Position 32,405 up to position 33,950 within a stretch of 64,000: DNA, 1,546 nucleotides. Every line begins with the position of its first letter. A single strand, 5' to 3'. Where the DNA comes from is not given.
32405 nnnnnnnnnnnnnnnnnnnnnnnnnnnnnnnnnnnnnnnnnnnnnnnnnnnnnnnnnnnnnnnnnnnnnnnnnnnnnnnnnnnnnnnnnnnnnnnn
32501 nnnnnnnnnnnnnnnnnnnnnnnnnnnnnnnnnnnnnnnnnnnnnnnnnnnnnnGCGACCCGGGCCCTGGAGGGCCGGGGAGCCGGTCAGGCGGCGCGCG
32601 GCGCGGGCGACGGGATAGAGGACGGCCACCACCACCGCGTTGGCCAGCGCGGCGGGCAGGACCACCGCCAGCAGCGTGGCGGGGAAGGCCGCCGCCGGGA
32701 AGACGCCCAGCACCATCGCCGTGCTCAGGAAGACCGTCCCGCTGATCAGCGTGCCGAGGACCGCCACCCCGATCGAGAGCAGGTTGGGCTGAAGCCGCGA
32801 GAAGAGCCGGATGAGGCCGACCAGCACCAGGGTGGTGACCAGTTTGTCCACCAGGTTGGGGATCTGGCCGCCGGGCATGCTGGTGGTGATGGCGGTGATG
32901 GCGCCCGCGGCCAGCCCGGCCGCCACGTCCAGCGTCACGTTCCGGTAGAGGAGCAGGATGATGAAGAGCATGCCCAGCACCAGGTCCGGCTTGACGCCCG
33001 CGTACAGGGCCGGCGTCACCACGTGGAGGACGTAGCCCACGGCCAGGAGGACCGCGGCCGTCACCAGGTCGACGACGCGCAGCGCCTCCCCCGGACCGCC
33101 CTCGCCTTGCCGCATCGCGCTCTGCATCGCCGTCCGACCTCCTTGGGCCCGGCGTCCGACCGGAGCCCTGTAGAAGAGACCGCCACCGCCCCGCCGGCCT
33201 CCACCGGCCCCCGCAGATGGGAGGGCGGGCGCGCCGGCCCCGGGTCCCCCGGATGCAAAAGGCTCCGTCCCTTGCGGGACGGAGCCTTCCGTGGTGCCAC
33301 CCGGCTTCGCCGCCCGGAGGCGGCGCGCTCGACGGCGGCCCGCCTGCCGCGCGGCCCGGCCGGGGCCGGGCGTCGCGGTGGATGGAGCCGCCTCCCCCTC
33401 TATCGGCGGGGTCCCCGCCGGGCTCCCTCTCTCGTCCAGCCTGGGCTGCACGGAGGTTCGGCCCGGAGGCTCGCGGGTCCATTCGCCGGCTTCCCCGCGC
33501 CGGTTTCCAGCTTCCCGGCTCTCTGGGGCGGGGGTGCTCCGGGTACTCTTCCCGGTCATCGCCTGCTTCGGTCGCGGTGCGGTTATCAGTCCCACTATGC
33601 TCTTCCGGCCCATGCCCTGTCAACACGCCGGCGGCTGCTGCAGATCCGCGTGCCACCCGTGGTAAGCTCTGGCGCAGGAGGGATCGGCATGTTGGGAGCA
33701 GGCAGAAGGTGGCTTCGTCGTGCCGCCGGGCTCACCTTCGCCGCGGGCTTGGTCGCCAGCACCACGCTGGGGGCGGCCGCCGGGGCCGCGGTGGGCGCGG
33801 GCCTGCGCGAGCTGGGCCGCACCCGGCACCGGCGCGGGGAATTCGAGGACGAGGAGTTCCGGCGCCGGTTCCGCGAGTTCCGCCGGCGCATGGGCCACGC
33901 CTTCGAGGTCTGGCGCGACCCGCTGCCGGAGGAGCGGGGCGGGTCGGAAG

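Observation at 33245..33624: Tryptophan-specific T-box riboswitch with its own promoter and intrinsic terminator upstream of trpP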

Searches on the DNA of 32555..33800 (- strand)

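Call 4: search_rna_families(source=window, start=33000, end=33800, threshold=evalue, max_evalue=10, show_alignments=5)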
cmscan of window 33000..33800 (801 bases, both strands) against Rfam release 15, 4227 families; matches with E-value up to 10: 5.
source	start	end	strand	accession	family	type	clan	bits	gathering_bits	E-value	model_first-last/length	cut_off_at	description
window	33465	33568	-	RF00230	T-box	Cis-reg; leader;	-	42.1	93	7.6e-08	1-219/219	no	T-box leader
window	33275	33332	-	RF00230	T-box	Cis-reg; leader;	-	27.3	93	0.00049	157-216/219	no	T-box leader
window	33699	33764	+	RF01972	H19_1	Gene; lncRNA;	-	23.7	50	1.8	1-71/71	no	H19 conserved region 1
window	33452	33509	+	RF03395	mir-718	Gene; miRNA;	-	18.6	55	7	1-66/66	no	mir-718 microRNA precursor family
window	33256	33288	-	RF04001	mir-7918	Gene; miRNA;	-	14.5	80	7.6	1-58/58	no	mir-7918 microRNA precursor family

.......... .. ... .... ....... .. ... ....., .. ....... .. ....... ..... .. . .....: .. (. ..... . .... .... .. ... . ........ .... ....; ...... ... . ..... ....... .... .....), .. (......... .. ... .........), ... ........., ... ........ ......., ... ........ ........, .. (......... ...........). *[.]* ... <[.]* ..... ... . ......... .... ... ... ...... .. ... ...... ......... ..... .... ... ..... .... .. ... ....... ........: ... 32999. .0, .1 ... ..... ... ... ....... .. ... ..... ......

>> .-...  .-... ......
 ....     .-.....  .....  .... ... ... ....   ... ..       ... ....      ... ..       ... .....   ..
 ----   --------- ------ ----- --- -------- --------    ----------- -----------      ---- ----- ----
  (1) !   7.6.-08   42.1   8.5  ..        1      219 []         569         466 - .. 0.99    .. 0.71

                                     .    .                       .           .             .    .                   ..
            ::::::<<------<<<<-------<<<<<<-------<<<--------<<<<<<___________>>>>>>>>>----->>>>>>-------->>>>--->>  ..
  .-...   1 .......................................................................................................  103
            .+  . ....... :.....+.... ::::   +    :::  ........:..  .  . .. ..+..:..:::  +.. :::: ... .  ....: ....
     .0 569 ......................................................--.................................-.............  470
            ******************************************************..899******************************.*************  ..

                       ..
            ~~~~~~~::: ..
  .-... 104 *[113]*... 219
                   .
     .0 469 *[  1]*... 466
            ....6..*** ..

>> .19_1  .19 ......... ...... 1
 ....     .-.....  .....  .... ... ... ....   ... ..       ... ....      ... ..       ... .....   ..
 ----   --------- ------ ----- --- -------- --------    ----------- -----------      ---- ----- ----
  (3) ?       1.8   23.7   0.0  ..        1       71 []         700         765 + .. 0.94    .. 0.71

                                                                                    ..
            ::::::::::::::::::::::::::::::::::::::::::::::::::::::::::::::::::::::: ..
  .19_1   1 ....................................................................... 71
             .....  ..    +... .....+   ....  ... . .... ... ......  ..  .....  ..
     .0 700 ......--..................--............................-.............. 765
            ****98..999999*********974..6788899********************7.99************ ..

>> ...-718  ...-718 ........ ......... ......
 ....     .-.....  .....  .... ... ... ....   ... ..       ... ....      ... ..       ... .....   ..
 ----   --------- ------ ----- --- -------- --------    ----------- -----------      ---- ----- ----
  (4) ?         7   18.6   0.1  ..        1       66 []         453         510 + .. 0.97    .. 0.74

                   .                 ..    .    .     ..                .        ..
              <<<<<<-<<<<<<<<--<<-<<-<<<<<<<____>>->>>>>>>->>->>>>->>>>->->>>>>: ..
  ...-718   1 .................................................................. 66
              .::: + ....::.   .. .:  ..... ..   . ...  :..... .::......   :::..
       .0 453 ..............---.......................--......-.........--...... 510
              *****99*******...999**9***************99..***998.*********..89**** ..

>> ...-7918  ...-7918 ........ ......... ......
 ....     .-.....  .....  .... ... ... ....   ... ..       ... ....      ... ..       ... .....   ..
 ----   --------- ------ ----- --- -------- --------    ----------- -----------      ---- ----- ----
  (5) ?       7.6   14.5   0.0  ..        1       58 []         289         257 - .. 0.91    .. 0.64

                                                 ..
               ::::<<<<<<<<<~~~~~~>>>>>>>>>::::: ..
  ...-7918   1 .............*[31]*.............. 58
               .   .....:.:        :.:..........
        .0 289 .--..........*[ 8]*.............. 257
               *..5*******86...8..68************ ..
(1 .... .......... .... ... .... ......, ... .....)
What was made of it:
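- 33306..33330 (-): Discriminator, first part: purine string GAGCG (RRRxG), Stem III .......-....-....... (33325..33308), then AA. Rfam partial hit 33332..33275, 27.3 bits, E 4.9e-4 (call 4).
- On T-box leader (RF00230): Two partial hits of 42.1 and 27.3 bits (call 4). Full-length alignment to model positions 1-103, E 7.6e-8: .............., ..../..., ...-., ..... (call 4).
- Rfam RF00230 gives two collinear partial hits on the correct strand: Stem I 42.1 bits, E 7.6e-8, and Stem III plus antiterminator 27.3 bits, E 4.9e-4 (call 4). The model places UGG in the specifier position, followed by a purine (call 4).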

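Call 23: search_rna_families(sources=[L001, L007, L008], threshold=evalue, max_evalue=0.01, show_alignments=4)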
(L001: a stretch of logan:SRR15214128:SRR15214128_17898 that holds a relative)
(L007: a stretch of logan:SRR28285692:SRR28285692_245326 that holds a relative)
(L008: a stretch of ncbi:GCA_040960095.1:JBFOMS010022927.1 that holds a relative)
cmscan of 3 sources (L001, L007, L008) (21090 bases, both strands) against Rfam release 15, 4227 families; matches with E-value up to 0.01: 3.
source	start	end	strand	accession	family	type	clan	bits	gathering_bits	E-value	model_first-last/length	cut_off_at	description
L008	2421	2672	+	RF00230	T-box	Cis-reg; leader;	-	95.9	93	2.8e-20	1-219/219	no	T-box leader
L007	78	371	+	RF00230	T-box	Cis-reg; leader;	-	69.6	93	1.7e-13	1-219/219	no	T-box leader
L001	5877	5970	+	RF00230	T-box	Cis-reg; leader;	-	45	93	3.6e-07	7-103/219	no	T-box leader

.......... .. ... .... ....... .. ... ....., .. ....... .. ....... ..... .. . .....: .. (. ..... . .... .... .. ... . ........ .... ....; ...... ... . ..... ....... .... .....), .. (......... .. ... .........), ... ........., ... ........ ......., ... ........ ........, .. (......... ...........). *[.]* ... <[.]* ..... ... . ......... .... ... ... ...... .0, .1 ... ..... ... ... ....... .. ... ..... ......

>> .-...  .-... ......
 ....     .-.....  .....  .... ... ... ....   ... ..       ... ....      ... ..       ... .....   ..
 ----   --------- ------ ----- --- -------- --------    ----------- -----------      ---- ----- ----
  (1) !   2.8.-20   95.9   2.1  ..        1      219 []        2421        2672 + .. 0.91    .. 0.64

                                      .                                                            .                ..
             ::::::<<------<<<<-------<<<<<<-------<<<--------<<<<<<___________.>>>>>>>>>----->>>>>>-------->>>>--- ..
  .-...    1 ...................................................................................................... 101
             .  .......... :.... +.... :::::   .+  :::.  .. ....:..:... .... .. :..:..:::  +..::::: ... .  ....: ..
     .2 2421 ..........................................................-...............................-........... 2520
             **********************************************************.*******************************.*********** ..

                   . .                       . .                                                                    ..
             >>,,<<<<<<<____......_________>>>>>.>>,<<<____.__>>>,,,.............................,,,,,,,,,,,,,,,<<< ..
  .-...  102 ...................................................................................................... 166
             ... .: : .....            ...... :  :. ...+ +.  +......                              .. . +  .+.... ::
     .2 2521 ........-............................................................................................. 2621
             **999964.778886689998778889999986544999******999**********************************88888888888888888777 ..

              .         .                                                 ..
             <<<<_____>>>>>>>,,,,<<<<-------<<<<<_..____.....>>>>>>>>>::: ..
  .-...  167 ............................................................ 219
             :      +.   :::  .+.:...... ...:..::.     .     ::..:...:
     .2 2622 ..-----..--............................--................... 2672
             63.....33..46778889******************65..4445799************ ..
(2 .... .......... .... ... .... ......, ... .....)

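Call 52: search_rna_families(sources=[L026, L049, L052, L053, L054, L055, L058, L066, L069, L070, L073, L075, L084, L085, L087, L015, L019, L027, L030, L046], threshold=gathering, show_alignments=10)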
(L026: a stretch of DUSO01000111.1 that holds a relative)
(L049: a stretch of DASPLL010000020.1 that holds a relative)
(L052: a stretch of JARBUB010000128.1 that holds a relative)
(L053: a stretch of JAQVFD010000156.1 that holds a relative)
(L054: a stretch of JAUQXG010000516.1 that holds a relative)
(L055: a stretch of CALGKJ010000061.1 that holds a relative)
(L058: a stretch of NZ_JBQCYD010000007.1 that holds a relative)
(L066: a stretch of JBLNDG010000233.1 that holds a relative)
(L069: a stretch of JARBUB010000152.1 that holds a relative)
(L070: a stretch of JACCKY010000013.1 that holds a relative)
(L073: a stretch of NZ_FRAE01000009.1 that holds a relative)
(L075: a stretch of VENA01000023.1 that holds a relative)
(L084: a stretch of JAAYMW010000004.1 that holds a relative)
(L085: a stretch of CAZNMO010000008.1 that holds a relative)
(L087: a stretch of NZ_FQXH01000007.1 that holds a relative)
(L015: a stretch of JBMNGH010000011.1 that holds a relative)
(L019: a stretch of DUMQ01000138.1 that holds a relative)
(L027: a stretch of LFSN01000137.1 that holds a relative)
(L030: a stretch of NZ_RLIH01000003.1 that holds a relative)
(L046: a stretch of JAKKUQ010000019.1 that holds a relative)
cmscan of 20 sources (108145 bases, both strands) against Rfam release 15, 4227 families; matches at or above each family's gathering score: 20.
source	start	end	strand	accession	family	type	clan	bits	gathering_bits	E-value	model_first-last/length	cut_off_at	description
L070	2596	2857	+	RF00230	T-box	Cis-reg; leader;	-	140.5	93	4.8e-31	1-219/219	no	T-box leader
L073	2568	2834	+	RF00230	T-box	Cis-reg; leader;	-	130.1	93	2.3e-28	1-219/219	no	T-box leader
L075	2600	2850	+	RF00230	T-box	Cis-reg; leader;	-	129.7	93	2.9e-28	1-219/219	no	T-box leader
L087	2703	2971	+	RF00230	T-box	Cis-reg; leader;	-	124.5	93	6.4e-27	1-219/219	no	T-box leader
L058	2598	2850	+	RF00230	T-box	Cis-reg; leader;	-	121.3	93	4.2e-26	1-219/219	no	T-box leader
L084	2607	2861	+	RF00230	T-box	Cis-reg; leader;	-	120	93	8.9e-26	1-219/219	no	T-box leader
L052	2611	2863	+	RF00230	T-box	Cis-reg; leader;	-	119.9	93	9.8e-26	1-219/219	no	T-box leader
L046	2586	2893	+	RF00230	T-box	Cis-reg; leader;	-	118.7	93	1.9e-25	1-219/219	no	T-box leader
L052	681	933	+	RF00230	T-box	Cis-reg; leader;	-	118.6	93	2.1e-25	1-219/219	no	T-box leader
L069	55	305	+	RF00230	T-box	Cis-reg; leader;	-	118.2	93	2.5e-25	1-219/219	no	T-box leader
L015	2438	2808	+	RF00230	T-box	Cis-reg; leader;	-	115.9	93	1.1e-24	1-219/219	no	T-box leader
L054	80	365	+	RF00230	T-box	Cis-reg; leader;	-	115.3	93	1.4e-24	1-219/219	no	T-box leader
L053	2629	2889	+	RF00230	T-box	Cis-reg; leader;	-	114.4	93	2.5e-24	1-219/219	no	T-box leader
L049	2584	2851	+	RF00230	T-box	Cis-reg; leader;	-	113.9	93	3.4e-24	1-219/219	no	T-box leader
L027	174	481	+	RF00230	T-box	Cis-reg; leader;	-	113.9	93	3.3e-24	1-219/219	no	T-box leader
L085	2590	2857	+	RF00230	T-box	Cis-reg; leader;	-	111.2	93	1.7e-23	1-219/219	no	T-box leader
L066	2499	2765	+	RF00230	T-box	Cis-reg; leader;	-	111.1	93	1.8e-23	1-219/219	no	T-box leader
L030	2711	2938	+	RF00230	T-box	Cis-reg; leader;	-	106.4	93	2.9e-22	1-219/219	no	T-box leader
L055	2545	2860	+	RF00230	T-box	Cis-reg; leader;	-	106.3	93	3e-22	1-219/219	no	T-box leader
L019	338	764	+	RF00230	T-box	Cis-reg; leader;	-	97.3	93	6.4e-20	1-219/219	no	T-box leader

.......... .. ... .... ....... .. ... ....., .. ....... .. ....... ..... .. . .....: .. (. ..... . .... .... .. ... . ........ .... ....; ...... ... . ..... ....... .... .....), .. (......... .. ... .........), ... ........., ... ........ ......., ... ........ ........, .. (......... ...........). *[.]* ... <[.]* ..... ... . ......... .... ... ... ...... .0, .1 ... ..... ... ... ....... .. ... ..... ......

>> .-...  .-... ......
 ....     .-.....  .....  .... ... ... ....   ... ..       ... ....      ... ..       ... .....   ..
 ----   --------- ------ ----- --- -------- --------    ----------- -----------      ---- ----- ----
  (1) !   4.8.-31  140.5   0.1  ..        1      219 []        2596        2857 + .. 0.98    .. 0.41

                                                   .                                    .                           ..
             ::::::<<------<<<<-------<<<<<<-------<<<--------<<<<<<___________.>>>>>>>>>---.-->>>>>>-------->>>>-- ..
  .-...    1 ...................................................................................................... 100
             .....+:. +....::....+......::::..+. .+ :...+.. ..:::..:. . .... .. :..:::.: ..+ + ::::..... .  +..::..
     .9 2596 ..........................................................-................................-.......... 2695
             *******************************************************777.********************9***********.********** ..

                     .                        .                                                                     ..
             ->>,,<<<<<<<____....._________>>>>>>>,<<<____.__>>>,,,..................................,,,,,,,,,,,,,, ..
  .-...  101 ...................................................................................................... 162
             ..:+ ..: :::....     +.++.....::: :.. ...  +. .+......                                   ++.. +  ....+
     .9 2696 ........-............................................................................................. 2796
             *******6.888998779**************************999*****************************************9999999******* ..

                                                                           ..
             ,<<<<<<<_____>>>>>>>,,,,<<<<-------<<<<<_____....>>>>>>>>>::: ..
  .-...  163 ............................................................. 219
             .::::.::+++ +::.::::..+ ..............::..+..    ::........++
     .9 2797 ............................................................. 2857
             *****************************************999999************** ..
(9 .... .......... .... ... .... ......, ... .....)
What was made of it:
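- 33395..33417 (-): Stem IIA/B pseudoknot: IIA CGG...CCG, F-box-like CCGAUA (33406..33401), IIB loop CCCC pairing with GGGG downstream. By eye, the IIB pairing covaries across lineages: UUCCC/GGGAA in L008, GUUUC/GAAAC in L070, CCCC/GGGG here (calls 23, 52).
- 33334..33392 (-): 59-nt hairpin in the inter-domain linker between the pseudoknot and Stem III. Smaller hairpins occupy the same position in every trpP T-box alignment printed (calls 23, 52).
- L008 (95.9 bits) and the 20 other trpP-homologue loci tested that carry a T-box sequence motif all pass Rfam's threshold (97-140 bits), with GAA-UGG-R in every trpP leader alignment printed (calls 23, 52).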
